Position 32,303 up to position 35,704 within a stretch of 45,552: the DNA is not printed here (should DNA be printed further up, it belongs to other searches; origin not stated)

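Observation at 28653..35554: Operon of two C25 (gingipain-family) peptidases, an S24/S26-fold peptidase and an FN3-like protein ending in a TM helix plus basic tail: possible sortase-like surface-processing module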

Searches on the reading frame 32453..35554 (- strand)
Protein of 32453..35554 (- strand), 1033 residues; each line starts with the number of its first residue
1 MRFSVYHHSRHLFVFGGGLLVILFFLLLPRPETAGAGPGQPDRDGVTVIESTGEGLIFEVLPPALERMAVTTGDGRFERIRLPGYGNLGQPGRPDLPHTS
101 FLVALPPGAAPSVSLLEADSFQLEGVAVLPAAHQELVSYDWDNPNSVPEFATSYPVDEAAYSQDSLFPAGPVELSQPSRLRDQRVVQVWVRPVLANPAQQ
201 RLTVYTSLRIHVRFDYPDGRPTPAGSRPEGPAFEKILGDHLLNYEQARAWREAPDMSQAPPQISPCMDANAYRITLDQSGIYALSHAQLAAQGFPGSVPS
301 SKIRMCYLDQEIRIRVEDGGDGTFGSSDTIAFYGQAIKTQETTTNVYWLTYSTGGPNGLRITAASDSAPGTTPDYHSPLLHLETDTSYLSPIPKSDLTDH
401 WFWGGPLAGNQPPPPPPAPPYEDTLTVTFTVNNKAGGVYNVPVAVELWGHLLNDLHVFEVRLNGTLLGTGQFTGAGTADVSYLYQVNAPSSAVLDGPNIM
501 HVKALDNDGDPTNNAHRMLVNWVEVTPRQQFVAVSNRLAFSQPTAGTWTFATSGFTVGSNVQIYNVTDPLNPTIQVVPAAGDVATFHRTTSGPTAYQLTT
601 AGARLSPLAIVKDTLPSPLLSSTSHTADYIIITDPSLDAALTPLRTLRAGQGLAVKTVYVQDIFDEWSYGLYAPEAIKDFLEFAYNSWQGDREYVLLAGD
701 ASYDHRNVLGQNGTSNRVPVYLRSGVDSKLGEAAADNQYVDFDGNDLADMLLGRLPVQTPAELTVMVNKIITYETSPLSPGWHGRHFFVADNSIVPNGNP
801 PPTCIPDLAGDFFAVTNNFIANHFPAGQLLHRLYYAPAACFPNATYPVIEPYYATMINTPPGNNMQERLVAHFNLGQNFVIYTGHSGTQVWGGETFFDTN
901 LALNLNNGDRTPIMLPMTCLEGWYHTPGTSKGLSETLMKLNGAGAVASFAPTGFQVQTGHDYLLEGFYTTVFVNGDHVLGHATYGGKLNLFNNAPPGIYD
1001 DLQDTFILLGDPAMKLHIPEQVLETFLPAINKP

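Call 3: search_protein_families(library=pfam, proteins=[window:32453-35554:-], max_evalue=0.01)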
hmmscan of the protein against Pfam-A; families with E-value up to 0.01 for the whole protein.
window:32453-35554:- (1033 aa): 2 families
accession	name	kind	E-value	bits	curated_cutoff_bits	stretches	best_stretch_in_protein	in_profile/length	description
PF01364.23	Peptidase_C25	-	2e-73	248.2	23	1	629-1016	1-374/374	Peptidase family C25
PF08126.16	Propeptide_C25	-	9.6e-21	74.3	22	1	42-245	10-198/205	Propeptide_C25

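Call 4: search_protein_families(library=ncbifam, proteins=[window:32453-35554:-], max_evalue=0.01)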
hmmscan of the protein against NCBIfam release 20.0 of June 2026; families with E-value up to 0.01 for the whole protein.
window:32453-35554:- (1033 aa): 2 families
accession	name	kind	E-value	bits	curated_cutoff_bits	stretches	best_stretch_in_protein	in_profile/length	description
NF033707.1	T9SS_sortase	equivalog_domain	7.5e-63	212.6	420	2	270-792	6-538/1095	type IX secretion system sortase PorU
NF052324.1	PorU_rel_Nterm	equivalog_domain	1.5e-44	152.4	450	3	342-782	123-560/879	putative type IX secretion system sortase PorU2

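Call 8: search_solved_structures(query=window:32453-35554:-, max_evalue=0.001, show_alignments=3)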
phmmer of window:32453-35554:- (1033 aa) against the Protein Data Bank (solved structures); distinct sequences matched with E-value up to 0.001: 5.
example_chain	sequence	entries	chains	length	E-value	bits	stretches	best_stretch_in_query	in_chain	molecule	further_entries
6za2_A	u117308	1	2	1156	2.5e-13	52.1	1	626-1024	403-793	Por secretion system protein porU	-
5mun_A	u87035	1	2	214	6.8e-06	27.5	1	66-219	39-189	Lys-gingipain W83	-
4ief_A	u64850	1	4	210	8e-06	27.3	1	86-247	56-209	Gingipain R2 Pro-Domain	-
1cvr_A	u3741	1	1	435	6.9e-05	24.2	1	866-1016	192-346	GINGIPAIN R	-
4ief_B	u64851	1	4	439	9.2e-05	23.8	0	866-1015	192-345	Gingipain R2 Mature Domain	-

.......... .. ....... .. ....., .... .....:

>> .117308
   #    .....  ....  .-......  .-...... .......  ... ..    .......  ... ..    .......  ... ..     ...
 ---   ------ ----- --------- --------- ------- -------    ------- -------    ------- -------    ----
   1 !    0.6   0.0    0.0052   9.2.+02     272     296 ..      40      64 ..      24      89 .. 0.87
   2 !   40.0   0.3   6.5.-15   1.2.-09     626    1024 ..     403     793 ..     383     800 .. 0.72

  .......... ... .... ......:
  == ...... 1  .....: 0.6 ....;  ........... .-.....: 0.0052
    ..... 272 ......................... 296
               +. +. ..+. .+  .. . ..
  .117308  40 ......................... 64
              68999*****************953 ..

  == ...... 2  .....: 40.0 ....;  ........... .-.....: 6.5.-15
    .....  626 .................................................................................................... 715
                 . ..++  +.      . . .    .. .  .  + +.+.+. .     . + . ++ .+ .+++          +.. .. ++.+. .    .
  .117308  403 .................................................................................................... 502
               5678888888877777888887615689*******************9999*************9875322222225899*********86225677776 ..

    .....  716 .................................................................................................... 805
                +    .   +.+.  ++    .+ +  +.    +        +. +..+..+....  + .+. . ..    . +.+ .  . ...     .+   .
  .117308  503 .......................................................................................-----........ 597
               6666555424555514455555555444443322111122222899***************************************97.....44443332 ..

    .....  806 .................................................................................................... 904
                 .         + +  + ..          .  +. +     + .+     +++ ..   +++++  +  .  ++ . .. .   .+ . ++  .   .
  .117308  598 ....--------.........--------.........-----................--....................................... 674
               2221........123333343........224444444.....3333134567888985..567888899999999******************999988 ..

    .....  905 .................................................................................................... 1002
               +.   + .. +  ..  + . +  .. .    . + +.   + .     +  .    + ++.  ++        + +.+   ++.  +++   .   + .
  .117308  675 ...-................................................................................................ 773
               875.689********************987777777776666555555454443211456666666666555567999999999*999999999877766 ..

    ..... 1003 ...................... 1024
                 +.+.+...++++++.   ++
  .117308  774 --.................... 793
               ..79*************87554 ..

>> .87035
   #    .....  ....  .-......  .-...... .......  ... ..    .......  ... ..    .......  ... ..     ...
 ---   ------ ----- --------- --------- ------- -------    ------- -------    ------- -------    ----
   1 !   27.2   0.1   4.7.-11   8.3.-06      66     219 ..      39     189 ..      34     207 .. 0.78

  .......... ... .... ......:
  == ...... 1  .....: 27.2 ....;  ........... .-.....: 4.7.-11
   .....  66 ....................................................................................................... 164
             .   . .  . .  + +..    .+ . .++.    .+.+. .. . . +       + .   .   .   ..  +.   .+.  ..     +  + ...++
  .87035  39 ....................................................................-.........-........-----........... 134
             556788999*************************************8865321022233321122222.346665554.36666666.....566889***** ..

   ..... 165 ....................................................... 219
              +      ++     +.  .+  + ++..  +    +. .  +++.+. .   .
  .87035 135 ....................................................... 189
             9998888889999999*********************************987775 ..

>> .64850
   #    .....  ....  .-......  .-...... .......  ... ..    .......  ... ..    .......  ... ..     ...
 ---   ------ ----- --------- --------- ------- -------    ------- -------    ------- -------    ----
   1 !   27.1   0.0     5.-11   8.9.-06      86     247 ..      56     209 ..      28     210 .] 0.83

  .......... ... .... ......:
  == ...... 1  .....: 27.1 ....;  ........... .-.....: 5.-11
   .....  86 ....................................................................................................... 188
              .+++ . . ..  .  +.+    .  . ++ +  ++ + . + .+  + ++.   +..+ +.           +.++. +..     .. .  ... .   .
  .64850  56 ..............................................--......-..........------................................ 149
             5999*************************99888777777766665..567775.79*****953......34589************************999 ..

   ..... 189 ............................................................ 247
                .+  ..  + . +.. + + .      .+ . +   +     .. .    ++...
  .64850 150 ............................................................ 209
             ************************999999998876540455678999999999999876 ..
